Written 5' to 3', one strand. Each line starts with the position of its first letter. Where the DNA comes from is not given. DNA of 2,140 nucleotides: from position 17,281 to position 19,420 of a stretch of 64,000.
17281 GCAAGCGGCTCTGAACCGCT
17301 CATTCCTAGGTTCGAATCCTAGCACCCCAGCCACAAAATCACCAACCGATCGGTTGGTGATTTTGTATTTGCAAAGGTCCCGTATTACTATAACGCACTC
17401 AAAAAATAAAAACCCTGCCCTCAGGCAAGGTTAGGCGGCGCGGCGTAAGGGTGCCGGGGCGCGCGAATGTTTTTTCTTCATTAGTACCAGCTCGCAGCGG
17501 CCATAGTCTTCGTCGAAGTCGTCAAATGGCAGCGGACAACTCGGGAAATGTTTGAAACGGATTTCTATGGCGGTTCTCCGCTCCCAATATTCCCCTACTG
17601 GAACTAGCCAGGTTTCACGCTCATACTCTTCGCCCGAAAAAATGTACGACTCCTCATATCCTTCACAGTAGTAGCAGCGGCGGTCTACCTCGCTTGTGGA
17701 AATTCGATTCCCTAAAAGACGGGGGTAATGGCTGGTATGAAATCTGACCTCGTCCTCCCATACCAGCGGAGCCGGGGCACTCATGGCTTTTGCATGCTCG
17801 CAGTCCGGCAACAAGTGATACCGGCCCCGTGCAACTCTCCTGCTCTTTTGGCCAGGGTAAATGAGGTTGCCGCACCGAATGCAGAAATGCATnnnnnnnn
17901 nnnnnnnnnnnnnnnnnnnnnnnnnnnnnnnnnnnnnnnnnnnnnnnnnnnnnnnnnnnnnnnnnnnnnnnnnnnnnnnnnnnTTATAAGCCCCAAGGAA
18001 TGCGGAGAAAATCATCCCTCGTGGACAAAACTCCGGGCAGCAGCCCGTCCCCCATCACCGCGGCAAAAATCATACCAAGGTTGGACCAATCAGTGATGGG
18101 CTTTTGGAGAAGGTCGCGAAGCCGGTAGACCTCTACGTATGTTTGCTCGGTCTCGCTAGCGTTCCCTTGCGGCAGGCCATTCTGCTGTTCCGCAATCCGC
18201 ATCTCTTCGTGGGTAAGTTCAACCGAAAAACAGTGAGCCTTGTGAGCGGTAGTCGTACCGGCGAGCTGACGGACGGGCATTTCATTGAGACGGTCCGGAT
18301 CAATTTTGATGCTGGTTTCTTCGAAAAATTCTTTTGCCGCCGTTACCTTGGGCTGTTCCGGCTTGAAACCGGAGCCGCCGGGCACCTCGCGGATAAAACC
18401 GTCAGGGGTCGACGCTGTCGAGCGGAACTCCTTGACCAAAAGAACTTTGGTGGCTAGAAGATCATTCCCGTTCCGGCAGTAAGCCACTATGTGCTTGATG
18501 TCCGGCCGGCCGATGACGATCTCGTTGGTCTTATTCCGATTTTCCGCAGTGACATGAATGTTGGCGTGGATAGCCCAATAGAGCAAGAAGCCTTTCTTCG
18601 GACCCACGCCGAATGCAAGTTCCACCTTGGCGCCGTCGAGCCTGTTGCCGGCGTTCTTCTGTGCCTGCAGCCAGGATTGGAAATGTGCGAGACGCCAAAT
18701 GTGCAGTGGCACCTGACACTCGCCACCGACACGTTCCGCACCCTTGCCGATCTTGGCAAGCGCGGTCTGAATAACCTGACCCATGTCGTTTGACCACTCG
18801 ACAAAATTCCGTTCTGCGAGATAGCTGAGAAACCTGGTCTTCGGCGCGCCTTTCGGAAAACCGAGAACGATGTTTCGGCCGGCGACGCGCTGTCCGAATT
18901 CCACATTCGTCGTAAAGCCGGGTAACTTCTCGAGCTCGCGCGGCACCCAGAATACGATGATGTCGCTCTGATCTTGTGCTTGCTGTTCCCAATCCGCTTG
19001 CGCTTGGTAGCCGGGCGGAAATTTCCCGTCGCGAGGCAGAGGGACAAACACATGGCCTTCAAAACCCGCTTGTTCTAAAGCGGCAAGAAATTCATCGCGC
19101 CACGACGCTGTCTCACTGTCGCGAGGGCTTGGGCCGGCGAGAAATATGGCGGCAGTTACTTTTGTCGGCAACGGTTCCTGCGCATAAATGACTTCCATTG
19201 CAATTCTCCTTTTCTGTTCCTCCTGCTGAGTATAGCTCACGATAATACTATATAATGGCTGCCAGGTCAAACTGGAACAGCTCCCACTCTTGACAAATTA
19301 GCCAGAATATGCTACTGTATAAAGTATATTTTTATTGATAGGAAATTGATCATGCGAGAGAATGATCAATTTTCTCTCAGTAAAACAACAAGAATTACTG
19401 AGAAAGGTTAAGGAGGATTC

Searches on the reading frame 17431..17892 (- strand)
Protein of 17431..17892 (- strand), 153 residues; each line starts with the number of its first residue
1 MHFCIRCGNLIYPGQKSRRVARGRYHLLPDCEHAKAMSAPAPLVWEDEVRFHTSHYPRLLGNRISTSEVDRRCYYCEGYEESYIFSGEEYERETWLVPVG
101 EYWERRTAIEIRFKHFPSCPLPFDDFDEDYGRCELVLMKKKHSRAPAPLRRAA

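Call 36: search_protein_families(library=pfam, proteins=[window:17431-17892:-], max_evalue=0.01)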
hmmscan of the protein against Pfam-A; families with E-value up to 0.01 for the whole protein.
window:17431-17892:- (153 aa): 0 families

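Call 59: find_encoding_contigs(protein=window:17431-17892:-, flank=10000, max_places=10)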
Protein window:17431-17892:- (153 aa): 1 contig read that carries it; 1 place shown.
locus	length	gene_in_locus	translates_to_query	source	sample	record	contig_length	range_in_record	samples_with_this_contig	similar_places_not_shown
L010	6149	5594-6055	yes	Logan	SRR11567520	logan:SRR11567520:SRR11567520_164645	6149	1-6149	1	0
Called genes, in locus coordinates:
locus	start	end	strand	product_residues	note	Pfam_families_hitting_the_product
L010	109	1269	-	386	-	-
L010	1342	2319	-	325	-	-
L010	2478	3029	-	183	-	PF07963:N_methyl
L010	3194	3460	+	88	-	-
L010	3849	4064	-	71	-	-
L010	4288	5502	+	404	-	PF15891:Nuc_deoxyri_tr2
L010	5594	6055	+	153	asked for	-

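Call 81: search_protein_families(library=padloc, proteins=[window:17431-17892:-], max_evalue=0.01)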
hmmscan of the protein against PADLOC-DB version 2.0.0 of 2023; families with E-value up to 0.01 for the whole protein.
window:17431-17892:- (153 aa): 0 families

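Call 82: search_protein_families(library=ncbifam, proteins=[window:17431-17892:-], max_evalue=0.01)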
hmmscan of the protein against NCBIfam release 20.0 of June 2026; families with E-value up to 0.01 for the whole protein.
window:17431-17892:- (153 aa): 0 families

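Call 89: list_cluster_members(proteins=[window:17431-17892:-, window:14543-15211:+, window:13835-14287:+, window:13215-13670:-, window:20026-20292:-, window:19422-19637:+, window:20457-21008:+, window:12409-13035:-])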
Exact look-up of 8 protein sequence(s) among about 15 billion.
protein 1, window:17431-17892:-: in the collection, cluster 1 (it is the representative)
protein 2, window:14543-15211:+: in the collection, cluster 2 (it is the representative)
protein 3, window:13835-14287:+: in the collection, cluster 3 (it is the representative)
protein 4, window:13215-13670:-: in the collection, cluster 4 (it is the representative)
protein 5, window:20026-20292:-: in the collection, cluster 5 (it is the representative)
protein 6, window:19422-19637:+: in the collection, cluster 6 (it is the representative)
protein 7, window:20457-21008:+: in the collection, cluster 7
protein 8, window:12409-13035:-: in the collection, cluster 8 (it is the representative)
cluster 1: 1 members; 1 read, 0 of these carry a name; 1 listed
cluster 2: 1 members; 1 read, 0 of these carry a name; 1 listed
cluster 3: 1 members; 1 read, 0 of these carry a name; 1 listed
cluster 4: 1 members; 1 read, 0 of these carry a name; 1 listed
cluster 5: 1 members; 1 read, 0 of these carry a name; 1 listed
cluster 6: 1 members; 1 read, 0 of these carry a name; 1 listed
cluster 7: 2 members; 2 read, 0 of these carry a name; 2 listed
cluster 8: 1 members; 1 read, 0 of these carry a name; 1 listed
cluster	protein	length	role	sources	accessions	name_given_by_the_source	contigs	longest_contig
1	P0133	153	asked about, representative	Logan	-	-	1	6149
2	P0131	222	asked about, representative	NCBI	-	-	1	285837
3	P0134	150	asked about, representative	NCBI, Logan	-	-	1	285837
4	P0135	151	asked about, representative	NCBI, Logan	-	-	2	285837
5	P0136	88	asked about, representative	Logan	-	-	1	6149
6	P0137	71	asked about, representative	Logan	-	-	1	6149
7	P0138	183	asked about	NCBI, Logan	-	-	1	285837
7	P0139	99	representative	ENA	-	-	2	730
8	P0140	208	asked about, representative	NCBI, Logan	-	-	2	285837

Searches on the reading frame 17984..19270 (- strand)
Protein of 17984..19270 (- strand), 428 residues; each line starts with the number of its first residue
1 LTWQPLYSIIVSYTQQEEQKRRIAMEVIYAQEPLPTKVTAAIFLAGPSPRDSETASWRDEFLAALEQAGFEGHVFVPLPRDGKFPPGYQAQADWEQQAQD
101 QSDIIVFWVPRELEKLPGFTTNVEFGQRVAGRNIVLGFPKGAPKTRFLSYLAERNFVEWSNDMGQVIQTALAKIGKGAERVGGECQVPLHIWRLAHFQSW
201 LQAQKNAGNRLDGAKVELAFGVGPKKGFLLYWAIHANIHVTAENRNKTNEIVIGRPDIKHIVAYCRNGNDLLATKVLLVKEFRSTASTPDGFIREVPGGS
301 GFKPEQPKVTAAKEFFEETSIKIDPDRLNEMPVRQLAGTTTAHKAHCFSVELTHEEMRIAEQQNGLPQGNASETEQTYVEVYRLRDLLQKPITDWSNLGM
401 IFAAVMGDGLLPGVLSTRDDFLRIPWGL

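Call 9: search_protein_families(library=pfam, proteins=[window:17984-19270:-], max_evalue=0.01)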
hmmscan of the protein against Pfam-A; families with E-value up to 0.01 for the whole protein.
window:17984-19270:- (428 aa): 2 families
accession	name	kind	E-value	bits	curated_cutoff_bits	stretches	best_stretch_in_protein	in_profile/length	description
PF15891.11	Nuc_deoxyri_tr2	-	3.8e-08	34.1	30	1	41-134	3-97/105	Nucleoside 2-deoxyribosyltransferase like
PF00293.34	NUDIX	-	5.2e-05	23.7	21.1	1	274-388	15-119/134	NUDIX domain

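Call 10: search_protein_families(library=phrogs, proteins=[window:17984-19270:-], max_evalue=0.01)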
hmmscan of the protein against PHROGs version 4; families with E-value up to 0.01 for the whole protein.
window:17984-19270:- (428 aa): 1 family
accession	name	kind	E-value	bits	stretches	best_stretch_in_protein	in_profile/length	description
phrog_1185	-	other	0.0052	17.3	1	295-357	182-242/301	nudix hydrolase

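Call 19: find_homologous_proteins(query=window:17984-19270:-, max_evalue=0.00001)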
Query window:17984-19270:- (428 aa): 766 proteins with E <= 0.00001 among 5382 candidates; the best 120 are listed.
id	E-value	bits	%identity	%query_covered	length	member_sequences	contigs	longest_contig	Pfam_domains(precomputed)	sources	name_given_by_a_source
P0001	2.6e-276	934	100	94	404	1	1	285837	PF15891.12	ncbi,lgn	-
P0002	9.4e-190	649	74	89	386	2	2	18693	PF15891.12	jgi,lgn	jgi:8-oxo-dGTP pyrophosphatase MutT (NUDIX family)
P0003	1.5e-166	573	64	92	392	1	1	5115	PF15891.12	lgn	-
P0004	3.4e-160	552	62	90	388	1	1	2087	PF15891.12,PF00293.35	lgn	-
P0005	1.1e-157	543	62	89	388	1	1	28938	PF15891.12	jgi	jgi:8-oxo-dGTP pyrophosphatase MutT (NUDIX family)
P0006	1.0e-156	540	63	88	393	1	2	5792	PF15891.12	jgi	jgi:hypothetical protein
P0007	2.0e-156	539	60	91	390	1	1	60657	PF15891.12,PF00293.35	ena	-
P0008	1.0e-155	537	61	89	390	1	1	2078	PF15891.12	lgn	-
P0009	6.8e-151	521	59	89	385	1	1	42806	PF15891.12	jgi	jgi:8-oxo-dGTP pyrophosphatase MutT (NUDIX family)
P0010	2.0e-148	513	60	89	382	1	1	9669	PF15891.12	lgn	-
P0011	4.1e-148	512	60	89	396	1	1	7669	PF15891.12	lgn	-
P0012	3.7e-146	505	58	89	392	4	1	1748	PF15891.12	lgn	-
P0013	8.0e-146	504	59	89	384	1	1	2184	PF15891.12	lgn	-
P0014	1.5e-143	497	56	89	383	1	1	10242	PF15891.12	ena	-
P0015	3.0e-142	493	58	89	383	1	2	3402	PF15891.12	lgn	-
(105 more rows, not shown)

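Call 20: find_encoding_contigs(protein=P0002, flank=10000, max_places=4)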
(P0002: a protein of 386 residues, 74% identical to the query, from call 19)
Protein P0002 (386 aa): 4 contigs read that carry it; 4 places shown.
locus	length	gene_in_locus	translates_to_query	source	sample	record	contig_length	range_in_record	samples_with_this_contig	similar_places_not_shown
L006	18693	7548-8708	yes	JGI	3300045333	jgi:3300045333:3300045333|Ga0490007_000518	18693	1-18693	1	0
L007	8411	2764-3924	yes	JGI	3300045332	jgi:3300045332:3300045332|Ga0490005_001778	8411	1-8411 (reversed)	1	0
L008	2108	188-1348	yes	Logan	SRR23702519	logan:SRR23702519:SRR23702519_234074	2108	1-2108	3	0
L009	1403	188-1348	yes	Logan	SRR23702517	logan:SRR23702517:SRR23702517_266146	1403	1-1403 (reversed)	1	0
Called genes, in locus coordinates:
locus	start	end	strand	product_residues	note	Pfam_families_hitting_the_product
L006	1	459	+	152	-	PF13443:HTH_26 (weak)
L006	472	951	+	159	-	PF11188:DUF2975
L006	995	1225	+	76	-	PF13376:OmdA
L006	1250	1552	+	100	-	-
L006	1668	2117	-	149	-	-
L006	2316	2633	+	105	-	PF01022:HTH_5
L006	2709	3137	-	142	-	PF00903:Glyoxalase, PF06983:3-dmu-9_3-mt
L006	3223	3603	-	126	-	PF07237:DUF1428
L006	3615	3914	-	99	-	-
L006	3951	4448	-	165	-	PF05163:DinB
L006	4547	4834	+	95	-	-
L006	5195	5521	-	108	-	-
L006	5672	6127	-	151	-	-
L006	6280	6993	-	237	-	PF00702:Hydrolase, PF12710:HAD (faint), PF13419:HAD_2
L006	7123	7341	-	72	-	PF03118:RNA_pol_A_CTD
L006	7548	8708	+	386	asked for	PF15891:Nuc_deoxyri_tr2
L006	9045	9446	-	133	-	-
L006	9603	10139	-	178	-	PF13328:HD_4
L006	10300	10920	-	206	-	PF03575:Peptidase_S51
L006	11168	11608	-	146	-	-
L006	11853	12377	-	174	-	-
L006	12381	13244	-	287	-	PF01209:Ubie_methyltran, PF13489:Methyltransf_23 (weak), PF05175:MTS (weak), PF13847:Methyltransf_31, PF08241:Methyltransf_11, PF08242:Methyltransf_12 (weak), PF13649:Methyltransf_25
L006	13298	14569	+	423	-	-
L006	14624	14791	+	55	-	-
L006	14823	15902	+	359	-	-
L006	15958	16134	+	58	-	PF12728:HTH_17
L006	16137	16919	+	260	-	PF06300:Tsp45I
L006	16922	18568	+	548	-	PF01555:N6_N4_Mtase, PF13200:DUF4015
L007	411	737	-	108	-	-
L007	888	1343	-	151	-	-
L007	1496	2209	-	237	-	PF00702:Hydrolase, PF12710:HAD (faint), PF13419:HAD_2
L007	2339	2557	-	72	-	PF03118:RNA_pol_A_CTD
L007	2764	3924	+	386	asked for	PF15891:Nuc_deoxyri_tr2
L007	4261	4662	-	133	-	-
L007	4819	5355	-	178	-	PF13328:HD_4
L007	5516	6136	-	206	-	PF03575:Peptidase_S51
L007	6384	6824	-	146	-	-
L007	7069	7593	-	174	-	-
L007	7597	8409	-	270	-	?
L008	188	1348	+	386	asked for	PF15891:Nuc_deoxyri_tr2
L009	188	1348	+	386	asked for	PF15891:Nuc_deoxyri_tr2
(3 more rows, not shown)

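Call 21: find_encoding_contigs(protein=P0001, flank=10000, max_places=4)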
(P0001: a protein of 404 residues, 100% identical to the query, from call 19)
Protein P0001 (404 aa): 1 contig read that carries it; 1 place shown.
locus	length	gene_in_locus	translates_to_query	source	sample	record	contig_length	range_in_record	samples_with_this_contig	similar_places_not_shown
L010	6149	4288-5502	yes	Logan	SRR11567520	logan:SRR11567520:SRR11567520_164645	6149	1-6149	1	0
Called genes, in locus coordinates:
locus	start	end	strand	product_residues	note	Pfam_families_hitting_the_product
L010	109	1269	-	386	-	-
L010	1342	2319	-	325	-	-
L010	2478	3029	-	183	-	PF07963:N_methyl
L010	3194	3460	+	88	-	-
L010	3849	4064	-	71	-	-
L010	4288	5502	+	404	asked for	PF15891:Nuc_deoxyri_tr2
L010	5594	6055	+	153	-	-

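Call 56: find_encoding_contigs(protein=P0003, flank=10000, max_places=4)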
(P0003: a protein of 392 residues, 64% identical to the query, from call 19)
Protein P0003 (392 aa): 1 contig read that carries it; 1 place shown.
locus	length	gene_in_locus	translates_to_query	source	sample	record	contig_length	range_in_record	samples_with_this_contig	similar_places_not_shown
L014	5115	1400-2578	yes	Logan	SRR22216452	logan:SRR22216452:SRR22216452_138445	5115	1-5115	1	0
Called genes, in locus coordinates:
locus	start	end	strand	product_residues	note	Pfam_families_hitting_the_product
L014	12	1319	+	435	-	PF17767:NAPRTase_N, PF04095:NAPRTase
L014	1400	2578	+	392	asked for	PF15891:Nuc_deoxyri_tr2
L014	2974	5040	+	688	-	PF00795:CN_hydrolase, PF02540:NAD_synthase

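Call 57: find_encoding_contigs(protein=P0010, flank=10000, max_places=4)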
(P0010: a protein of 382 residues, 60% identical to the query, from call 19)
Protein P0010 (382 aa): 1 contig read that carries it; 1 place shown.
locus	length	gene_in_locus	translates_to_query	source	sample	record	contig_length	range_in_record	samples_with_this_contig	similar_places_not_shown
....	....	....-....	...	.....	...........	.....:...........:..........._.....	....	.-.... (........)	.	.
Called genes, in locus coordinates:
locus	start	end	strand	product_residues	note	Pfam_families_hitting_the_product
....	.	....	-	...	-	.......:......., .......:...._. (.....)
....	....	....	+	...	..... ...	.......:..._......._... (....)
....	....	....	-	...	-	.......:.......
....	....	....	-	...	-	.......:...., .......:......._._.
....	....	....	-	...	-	?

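Call 58: find_encoding_contigs(protein=P0011, flank=10000, max_places=4)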
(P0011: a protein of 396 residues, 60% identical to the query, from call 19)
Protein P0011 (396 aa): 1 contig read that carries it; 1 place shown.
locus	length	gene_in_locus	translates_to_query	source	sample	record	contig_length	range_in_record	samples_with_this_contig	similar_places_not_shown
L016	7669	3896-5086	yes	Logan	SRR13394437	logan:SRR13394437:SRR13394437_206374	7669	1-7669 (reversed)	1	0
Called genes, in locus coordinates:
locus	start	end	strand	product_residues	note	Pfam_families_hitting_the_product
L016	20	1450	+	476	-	PF01584:CheW, PF00072:Response_reg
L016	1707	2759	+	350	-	PF00072:Response_reg, PF01339:CheB_methylest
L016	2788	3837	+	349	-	PF00072:Response_reg, PF01339:CheB_methylest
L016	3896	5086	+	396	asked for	PF15891:Nuc_deoxyri_tr2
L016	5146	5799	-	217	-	PF07638:Sigma70_ECF (weak), PF04542:Sigma70_r2, PF08281:Sigma70_r4_2, PF04545:Sigma70_r4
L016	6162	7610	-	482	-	PF25990:Beta-barrel_YknX, PF26002:Beta-barrel_AprE (weak), PF25954:Beta-barrel_RND_2, PF25989:YknX_C (weak)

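Call 83: find_encoding_contigs(protein=P0122, flank=10000, max_places=6)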
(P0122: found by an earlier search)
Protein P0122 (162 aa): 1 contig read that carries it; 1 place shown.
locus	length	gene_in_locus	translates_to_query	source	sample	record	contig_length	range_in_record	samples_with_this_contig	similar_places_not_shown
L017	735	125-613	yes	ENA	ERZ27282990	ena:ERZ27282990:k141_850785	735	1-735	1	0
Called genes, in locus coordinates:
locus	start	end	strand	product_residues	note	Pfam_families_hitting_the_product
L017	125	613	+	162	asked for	-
